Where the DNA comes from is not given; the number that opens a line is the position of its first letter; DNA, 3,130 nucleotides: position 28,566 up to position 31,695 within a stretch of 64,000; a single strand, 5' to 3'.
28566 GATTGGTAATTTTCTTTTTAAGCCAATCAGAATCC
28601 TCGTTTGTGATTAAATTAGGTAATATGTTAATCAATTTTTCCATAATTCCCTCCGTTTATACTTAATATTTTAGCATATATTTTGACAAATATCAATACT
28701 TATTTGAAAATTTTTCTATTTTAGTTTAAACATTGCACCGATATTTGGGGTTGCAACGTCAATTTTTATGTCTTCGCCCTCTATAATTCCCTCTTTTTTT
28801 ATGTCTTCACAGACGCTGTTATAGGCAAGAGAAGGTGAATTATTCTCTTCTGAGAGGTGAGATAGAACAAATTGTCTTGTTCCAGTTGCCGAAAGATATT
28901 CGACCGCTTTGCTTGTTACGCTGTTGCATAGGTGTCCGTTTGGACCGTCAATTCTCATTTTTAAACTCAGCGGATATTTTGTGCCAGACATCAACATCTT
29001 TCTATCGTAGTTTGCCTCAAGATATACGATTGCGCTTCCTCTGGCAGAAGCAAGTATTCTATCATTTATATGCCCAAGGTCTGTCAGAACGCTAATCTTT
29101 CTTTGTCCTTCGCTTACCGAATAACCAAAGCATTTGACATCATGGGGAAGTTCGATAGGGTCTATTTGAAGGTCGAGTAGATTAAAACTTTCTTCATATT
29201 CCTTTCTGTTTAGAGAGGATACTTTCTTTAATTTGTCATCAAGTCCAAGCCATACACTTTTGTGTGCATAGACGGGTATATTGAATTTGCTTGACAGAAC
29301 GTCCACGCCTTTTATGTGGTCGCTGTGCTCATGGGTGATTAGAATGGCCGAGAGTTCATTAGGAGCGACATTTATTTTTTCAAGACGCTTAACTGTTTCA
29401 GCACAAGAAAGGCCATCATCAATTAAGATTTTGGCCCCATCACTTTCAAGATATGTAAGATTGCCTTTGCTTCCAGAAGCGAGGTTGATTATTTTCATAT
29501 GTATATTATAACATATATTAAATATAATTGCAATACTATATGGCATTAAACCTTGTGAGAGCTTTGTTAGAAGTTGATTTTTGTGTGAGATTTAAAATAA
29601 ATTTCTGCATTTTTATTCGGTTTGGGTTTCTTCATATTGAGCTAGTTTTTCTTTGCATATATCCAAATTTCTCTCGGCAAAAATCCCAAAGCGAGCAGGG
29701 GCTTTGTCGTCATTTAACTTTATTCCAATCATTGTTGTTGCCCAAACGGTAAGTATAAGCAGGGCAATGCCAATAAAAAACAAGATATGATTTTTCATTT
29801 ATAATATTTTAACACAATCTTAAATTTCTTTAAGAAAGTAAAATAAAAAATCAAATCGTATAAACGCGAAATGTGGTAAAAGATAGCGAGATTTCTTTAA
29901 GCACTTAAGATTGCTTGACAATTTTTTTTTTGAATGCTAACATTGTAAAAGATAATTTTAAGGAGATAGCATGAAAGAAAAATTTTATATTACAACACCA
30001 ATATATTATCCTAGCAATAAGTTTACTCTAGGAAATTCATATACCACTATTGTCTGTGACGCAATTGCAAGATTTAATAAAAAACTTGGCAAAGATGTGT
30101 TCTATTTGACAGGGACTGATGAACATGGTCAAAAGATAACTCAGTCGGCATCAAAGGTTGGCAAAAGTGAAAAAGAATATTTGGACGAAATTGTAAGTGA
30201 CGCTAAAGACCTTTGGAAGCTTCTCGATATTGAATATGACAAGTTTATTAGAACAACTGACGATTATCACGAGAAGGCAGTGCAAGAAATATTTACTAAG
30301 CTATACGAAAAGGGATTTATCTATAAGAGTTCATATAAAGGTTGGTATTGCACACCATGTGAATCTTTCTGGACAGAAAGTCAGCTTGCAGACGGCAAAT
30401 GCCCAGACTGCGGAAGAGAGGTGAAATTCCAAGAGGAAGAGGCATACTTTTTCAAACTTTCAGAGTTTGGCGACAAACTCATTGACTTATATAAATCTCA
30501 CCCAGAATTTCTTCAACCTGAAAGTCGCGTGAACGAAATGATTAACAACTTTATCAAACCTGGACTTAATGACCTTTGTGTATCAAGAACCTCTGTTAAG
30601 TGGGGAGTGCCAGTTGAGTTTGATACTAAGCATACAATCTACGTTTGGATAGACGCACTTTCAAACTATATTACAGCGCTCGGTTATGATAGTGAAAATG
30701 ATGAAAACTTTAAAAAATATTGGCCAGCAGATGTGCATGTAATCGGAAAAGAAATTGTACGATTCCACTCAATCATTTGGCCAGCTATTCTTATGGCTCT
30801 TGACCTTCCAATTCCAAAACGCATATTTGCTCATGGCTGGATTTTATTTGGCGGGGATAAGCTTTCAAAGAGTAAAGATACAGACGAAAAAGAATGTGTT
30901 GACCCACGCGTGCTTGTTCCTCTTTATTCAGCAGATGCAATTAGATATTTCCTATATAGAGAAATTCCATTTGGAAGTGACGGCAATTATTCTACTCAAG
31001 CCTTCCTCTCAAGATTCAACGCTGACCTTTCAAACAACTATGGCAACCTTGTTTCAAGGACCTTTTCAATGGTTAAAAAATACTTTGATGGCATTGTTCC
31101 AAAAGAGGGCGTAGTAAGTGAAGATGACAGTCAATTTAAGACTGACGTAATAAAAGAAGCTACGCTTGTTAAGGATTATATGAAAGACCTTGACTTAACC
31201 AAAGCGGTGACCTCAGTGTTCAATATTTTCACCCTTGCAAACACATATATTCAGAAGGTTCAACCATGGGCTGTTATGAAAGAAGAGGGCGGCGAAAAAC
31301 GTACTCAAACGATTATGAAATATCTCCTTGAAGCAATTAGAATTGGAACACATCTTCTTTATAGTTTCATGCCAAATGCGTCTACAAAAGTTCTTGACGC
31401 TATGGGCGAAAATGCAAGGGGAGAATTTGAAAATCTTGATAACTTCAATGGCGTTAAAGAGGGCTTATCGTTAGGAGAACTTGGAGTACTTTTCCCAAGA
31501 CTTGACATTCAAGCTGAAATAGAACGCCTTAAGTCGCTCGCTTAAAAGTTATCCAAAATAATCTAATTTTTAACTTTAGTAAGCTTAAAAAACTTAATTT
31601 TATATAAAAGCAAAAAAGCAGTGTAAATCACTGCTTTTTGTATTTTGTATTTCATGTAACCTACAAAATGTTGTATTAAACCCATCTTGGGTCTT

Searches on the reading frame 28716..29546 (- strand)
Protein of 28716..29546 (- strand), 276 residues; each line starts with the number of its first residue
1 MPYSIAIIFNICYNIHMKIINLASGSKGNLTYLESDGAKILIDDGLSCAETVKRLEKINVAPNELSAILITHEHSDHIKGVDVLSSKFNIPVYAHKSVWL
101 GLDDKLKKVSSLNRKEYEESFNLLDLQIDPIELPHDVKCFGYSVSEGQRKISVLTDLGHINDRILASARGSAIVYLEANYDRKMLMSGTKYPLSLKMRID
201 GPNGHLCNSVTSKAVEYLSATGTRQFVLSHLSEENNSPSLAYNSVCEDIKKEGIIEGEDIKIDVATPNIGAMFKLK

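Call 11: search_protein_families(library=pfam, proteins=[window:28716-29546:-])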
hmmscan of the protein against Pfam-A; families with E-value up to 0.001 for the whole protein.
window:28716-29546:- (276 aa): 3 families
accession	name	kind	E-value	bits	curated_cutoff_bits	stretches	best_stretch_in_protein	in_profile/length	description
PF12706.13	Lactamase_B_2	-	1.9e-19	70.5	27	1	40-230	3-199/200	Beta-lactamase superfamily domain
PF00753.33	Lactamase_B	-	5.7e-14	52.9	22.7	1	28-153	6-124/196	Metallo-beta-lactamase superfamily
PF16661.11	Lactamase_B_6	-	8.2e-05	22.5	27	1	33-98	2-75/193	Metallo-beta-lactamase superfamily domain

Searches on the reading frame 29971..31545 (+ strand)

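Call 11: search_protein_families(library=pfam, proteins=[window:29971-31545:+])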
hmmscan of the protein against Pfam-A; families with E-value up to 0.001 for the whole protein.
window:29971-31545:+ (524 aa): 4 families
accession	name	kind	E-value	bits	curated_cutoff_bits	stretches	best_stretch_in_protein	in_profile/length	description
PF09334.17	tRNA-synt_1g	-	1.7e-106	356.7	20.1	2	147-364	172-390/391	tRNA synthetases class I (M)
PF00133.28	tRNA-synt_1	-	2.7e-27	96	22.7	2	2-216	22-244/414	tRNA synthetases class I (I, L, M and V)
PF19303.5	Anticodon_3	-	8.1e-13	48.9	23.5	1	376-508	1-132/152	Anticodon binding domain of methionyl tRNA ligase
PF01406.26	tRNA-synt_1e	-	2.6e-07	30.8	27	1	16-122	21-126/301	tRNA synthetases class I (C) catalytic domain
